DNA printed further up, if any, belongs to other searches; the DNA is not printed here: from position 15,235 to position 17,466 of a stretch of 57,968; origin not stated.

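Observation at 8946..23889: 14-gene co-directional operon joining a peptide-type ABC importer directly to CoA-thioester chemistry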

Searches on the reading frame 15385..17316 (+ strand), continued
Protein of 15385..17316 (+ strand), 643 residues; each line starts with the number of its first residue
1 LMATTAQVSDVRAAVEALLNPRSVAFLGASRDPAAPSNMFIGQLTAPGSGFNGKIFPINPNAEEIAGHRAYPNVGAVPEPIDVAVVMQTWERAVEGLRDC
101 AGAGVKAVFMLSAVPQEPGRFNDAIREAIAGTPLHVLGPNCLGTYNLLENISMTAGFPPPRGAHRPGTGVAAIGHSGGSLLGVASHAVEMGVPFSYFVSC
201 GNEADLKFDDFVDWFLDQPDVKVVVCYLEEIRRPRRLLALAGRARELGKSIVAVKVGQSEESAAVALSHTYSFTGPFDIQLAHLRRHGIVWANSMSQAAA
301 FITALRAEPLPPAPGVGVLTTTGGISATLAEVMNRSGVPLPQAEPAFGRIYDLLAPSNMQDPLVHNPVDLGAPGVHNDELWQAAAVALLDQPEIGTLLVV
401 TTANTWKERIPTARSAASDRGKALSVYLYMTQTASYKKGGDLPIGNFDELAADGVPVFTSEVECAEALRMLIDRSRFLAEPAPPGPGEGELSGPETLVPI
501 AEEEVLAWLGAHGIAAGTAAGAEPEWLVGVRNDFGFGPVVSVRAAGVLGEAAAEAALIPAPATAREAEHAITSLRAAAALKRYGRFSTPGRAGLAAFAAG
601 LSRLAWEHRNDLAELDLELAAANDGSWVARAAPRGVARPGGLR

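Call 32: search_solved_structures(query=window:15385-17316:+, max_evalue=1e-30, show_alignments=5)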
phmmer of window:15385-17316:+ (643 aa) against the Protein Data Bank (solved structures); distinct sequences matched with E-value up to 1e-30: 5.
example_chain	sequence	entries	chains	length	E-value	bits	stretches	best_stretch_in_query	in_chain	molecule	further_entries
4xyl_A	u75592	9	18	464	5.3e-45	157.3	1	15-402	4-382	alpha subunit of Acyl-CoA synthetase (NDP forming) | Acyl-CoA synthetase (NDP forming) | alpha subunit of acetyl-CoA synthetase (NDP forming)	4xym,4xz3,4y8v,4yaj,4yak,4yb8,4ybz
2csu_A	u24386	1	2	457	3.1e-43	151.4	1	18-407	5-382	457aa long hypothetical protein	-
9y43_A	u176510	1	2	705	6e-40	140.6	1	15-374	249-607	3-hydroxypropionate--CoA ligase [ADP-forming]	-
8wzu_A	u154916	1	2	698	9e-37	130.1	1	18-403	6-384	4-hydroxybutyrate--CoA ligase [ADP-forming]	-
7cm9_A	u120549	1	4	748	2.4e-33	118.8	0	50-399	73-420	DMSP lyase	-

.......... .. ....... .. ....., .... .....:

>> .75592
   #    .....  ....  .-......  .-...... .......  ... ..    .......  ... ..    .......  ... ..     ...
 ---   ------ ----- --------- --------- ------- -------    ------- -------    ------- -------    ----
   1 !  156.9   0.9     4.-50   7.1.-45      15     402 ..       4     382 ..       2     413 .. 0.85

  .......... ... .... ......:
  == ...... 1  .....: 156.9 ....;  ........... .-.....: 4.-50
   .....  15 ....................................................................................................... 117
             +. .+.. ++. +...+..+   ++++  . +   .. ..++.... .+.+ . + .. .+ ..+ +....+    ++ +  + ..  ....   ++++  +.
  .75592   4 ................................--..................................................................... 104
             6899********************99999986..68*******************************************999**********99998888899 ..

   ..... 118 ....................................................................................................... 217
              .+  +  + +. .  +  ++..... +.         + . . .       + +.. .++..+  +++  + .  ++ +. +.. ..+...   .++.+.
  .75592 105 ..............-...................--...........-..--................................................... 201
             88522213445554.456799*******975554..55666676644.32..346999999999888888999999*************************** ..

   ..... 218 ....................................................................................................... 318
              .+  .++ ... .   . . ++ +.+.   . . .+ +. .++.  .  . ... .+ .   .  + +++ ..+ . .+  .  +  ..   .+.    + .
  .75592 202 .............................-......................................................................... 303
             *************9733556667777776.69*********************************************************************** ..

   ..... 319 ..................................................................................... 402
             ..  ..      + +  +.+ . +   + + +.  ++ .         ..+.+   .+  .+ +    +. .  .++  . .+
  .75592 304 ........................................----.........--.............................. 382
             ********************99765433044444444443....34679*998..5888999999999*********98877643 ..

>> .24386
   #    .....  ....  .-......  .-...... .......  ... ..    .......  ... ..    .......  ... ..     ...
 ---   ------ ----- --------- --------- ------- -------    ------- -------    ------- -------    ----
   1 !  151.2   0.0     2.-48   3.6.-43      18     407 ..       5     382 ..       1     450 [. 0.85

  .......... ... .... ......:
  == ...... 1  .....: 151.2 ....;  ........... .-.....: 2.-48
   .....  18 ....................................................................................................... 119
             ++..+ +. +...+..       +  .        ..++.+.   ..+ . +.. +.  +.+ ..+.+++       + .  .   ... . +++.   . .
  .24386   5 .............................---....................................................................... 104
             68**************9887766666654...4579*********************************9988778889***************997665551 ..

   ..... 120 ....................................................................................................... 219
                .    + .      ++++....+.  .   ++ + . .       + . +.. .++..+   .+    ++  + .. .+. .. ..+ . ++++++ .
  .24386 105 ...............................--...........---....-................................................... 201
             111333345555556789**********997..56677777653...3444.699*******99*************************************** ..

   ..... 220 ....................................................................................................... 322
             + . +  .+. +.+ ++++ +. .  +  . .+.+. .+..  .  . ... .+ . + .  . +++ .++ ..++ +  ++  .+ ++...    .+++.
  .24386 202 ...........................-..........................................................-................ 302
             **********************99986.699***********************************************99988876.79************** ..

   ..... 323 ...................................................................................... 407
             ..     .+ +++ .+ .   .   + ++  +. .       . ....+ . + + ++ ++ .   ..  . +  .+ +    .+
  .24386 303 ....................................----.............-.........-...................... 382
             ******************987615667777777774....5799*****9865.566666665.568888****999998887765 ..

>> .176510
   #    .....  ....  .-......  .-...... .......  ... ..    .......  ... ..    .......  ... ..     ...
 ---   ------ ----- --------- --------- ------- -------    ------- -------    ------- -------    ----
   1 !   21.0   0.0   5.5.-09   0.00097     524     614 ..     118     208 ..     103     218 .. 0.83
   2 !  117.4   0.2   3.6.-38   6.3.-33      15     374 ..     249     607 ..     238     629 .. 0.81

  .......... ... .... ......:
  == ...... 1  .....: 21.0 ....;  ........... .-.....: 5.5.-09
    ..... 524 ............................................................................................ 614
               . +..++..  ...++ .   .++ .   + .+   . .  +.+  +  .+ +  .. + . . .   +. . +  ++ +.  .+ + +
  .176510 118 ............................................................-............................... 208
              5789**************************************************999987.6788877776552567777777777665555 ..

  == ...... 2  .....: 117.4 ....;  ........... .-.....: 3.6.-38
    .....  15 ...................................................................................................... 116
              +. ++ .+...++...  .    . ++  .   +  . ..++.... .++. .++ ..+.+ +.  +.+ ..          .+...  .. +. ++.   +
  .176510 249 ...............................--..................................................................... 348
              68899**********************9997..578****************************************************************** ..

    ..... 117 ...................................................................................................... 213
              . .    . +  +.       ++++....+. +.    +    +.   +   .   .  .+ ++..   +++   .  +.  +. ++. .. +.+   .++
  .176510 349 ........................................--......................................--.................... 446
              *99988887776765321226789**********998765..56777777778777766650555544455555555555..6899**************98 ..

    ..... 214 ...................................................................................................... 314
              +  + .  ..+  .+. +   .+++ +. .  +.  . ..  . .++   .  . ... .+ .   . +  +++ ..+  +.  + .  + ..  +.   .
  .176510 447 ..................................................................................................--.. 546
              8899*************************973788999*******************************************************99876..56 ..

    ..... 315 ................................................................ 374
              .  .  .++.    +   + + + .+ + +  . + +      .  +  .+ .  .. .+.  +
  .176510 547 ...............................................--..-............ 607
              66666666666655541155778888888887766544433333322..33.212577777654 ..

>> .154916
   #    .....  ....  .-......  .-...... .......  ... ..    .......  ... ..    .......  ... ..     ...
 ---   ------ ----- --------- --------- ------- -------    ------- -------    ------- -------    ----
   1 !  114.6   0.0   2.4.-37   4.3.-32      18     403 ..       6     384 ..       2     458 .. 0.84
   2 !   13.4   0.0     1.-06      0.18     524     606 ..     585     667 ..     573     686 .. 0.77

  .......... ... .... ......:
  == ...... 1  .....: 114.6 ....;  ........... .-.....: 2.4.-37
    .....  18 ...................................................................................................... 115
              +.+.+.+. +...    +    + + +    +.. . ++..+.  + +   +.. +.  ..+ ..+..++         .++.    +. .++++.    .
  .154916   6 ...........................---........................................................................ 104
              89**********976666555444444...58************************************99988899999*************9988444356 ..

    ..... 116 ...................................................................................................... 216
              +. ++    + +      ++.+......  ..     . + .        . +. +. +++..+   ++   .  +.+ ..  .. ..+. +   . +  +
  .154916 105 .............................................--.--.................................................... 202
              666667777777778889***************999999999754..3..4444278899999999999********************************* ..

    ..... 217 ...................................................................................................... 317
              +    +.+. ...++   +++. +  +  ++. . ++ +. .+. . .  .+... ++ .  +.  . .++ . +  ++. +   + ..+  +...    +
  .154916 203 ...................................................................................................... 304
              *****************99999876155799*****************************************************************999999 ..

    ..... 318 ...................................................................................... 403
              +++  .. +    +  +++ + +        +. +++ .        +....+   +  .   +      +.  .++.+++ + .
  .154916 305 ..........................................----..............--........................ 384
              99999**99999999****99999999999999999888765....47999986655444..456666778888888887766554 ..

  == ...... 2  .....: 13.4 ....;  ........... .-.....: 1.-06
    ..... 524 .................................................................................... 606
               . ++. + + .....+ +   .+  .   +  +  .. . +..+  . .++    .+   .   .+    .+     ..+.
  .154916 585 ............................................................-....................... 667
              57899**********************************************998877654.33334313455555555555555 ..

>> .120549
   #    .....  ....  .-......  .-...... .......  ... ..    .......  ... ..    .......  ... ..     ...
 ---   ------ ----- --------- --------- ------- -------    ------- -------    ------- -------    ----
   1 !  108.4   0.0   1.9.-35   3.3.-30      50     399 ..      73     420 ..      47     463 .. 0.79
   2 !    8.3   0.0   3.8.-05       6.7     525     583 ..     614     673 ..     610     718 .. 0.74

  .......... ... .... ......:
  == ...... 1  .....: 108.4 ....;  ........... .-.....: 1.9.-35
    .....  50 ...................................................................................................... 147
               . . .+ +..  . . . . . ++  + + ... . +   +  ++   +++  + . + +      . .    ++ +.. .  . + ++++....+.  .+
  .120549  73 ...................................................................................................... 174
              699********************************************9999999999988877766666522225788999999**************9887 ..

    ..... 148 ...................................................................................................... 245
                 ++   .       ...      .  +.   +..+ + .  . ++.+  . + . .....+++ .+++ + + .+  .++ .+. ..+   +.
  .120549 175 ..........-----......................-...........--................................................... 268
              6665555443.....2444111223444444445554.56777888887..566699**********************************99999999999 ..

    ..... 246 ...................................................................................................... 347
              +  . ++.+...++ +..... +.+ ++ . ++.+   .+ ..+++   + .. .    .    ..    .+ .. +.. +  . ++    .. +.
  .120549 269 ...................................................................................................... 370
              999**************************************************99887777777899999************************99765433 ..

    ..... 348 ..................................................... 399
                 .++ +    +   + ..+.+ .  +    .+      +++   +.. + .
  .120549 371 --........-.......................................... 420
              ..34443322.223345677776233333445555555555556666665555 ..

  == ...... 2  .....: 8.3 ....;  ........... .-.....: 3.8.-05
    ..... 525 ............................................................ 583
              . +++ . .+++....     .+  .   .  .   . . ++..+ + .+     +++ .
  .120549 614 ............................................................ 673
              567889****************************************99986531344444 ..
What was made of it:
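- On NDP-forming acyl-CoA synthetase (ACD): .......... aligns to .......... of 4xyl (call 32).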

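Call 47: find_related_loci(query=A4, collection=metagenome_contigs, flank=10000)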
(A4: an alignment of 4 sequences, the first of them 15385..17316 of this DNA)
Query A4 (643 aa) in metagenome_contigs; peptide patterns used: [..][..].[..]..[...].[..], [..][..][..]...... (x = any residue, [..] = any of these).
600 stretches matched a pattern (row limit reached: there are more); 593 encode a relative of the query (tblastn E <= 1e-3); the best 80 are kept; 80 distinct loci.
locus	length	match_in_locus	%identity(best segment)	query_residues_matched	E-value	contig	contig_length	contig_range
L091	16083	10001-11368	31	16-486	1e-50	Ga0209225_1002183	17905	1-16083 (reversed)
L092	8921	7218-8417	33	7-416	6e-50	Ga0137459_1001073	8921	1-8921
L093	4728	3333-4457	31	19-400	2e-46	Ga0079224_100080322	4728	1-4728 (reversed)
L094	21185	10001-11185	31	12-416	8e-46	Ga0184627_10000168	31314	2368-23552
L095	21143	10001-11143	31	13-400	5e-45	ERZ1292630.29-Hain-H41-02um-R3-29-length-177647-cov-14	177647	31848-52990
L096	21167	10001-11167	31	10-405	8e-45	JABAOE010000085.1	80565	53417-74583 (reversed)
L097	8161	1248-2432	31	12-415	1e-44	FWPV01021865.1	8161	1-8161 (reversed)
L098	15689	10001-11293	29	15-460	8e-45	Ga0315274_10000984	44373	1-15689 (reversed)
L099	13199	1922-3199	27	15-442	2e-44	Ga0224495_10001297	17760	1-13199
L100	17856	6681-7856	29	15-413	9e-44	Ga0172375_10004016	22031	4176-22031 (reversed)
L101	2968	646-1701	31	14-370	5e-44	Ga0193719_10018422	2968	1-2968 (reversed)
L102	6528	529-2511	30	18-608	2e-43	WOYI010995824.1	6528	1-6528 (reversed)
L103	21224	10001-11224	31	15-444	1e-43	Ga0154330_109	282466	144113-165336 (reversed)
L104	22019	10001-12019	31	15-617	1e-43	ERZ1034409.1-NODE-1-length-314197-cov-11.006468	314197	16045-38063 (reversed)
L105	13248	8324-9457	32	16-400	1e-43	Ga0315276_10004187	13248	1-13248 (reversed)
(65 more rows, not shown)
